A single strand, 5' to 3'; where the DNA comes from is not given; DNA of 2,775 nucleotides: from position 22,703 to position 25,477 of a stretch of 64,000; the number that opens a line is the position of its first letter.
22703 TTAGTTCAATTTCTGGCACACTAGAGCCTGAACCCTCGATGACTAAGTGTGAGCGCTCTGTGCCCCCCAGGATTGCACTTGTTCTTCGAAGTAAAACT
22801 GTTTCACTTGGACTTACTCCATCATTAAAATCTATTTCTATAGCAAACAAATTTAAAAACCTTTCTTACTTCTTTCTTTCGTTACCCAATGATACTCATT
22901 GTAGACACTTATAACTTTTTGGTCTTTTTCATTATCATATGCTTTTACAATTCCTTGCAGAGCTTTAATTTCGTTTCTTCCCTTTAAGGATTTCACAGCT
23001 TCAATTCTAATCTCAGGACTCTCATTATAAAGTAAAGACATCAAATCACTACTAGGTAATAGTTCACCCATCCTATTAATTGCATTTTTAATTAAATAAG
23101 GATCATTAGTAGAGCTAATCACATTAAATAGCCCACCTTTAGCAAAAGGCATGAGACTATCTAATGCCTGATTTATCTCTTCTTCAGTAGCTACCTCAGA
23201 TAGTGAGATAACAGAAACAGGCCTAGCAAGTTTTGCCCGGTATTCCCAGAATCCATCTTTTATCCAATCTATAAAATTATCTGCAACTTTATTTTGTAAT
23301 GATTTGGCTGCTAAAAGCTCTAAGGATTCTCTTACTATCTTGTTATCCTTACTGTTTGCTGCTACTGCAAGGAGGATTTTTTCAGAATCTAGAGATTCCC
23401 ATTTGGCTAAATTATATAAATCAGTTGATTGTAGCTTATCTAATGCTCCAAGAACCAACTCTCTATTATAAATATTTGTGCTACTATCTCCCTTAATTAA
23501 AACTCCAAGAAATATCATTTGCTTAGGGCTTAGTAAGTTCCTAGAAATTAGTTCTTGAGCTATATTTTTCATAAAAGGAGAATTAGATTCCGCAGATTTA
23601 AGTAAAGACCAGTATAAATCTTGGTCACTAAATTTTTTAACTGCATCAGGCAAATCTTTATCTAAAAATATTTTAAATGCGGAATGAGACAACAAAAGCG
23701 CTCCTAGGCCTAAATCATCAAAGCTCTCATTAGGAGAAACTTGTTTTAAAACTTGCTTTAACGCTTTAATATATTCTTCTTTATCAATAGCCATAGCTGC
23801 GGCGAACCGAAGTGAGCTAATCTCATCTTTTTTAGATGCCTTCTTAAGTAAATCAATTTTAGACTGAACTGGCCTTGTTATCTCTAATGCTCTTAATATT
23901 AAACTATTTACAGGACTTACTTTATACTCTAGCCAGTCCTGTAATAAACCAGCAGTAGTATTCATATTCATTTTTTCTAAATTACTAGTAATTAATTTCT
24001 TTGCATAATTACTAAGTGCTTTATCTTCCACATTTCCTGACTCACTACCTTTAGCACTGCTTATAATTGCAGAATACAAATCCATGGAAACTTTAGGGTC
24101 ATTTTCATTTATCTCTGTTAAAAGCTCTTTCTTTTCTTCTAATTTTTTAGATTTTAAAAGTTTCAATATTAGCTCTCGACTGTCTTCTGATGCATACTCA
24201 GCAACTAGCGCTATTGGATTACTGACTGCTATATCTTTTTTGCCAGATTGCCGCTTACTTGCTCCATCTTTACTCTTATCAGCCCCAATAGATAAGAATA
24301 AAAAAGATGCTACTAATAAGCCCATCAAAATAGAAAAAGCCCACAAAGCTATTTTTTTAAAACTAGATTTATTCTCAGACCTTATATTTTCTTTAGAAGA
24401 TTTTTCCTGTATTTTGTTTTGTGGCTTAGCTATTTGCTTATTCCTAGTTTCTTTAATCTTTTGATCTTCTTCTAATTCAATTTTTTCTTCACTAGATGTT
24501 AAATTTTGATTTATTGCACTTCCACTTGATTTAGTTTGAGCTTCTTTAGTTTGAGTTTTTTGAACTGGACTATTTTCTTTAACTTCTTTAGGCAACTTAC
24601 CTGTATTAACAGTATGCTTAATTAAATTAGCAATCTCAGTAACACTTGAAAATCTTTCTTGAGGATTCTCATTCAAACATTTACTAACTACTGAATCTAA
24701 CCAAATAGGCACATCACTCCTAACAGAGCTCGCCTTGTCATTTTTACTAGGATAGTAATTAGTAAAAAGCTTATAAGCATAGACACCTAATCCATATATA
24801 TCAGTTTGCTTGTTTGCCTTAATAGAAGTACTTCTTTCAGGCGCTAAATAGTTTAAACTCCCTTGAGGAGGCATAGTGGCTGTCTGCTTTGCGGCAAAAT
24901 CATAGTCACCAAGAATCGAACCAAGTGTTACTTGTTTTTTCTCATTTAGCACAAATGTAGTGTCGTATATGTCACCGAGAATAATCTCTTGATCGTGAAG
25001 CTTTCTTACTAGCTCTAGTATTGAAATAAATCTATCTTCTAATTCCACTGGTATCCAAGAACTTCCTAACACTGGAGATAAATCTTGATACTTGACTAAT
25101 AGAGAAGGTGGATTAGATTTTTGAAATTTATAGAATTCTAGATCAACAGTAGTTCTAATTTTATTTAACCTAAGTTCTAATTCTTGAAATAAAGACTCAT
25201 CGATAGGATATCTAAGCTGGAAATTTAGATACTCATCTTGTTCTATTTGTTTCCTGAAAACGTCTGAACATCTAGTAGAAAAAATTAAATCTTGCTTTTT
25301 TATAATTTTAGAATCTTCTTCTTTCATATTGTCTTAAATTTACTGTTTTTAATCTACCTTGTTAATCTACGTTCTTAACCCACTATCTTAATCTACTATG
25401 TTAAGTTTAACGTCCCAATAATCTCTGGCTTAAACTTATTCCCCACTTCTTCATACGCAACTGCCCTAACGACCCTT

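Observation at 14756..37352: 23-gene co-directional block joining a minimal, secretin-less and ATPase-less T3SS core to a secretin-less Tad pilus and Hanks kinase/FHA/PP2C signalling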

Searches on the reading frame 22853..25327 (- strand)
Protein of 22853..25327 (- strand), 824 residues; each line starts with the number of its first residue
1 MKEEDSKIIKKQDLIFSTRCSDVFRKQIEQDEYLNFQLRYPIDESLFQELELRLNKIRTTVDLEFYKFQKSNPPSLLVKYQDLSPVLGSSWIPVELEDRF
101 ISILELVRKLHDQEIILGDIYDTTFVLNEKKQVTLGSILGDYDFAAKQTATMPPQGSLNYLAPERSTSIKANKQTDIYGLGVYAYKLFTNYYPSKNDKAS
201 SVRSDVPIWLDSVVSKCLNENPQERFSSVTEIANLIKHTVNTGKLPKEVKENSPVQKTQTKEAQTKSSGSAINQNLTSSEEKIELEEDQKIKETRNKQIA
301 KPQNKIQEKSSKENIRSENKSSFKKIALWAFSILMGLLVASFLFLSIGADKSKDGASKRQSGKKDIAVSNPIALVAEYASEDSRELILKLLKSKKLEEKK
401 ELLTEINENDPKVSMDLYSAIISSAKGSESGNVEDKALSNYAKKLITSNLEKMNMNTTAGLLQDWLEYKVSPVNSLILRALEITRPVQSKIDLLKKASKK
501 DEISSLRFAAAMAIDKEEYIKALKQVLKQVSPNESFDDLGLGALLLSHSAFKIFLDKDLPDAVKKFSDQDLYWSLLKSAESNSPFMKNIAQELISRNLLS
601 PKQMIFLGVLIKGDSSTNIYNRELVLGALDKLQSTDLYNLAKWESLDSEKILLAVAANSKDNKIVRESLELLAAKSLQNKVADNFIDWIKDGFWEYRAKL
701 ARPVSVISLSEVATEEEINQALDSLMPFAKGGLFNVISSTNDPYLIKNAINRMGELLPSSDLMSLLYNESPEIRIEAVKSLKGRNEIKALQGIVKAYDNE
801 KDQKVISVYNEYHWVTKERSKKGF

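Call 4: search_protein_families(library=pfam, proteins=[window:22853-25327:-], max_evalue=0.01)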
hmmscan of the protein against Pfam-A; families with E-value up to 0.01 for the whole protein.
window:22853-25327:- (824 aa): 2 families
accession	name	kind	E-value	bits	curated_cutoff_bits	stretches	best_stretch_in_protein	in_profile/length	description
PF00069.31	Pkinase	-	8.4e-11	42.2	31.7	1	99-229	103-254/263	Protein kinase domain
PF13646.12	HEAT_2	-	2.4e-08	34.6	27.7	1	733-805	4-79/88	HEAT repeats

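Call 66: search_protein_families(library=ncbifam, proteins=[window:22853-25327:-], max_evalue=0.01)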
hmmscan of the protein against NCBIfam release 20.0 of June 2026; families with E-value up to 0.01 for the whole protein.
window:22853-25327:- (824 aa): 6 families
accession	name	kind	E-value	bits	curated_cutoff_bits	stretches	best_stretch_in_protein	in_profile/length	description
NF033483.0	PknB_PASTA_kin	equivalog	1e-13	51.2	450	1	151-456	165-456/563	Stk1 family PASTA domain-containing Ser/Thr kinase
NF047741.1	antiphage_MADS6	equivalog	1.1e-11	44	460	1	157-264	365-485/612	methylation-associated defense system protein kinase MAD6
NF009651.0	PRK13184.1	equivalog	2.2e-10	39.2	839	1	156-239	193-290/932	serine/threonine-protein kinase PknD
NF038150.1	lanthi_synth_IV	equivalog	1.4e-07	30.3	650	1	102-286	306-490/851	class IV lanthionine synthetase LanL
NF033442.0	BREX_PglW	equivalog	2.8e-07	28.6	990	1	150-259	384-506/1391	BREX system serine/threonine kinase PglW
NF052427.1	StpK7MSMEG_1200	equivalog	1.3e-05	23.9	900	1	153-260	168-289/601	serine/threonine protein kinase StpK7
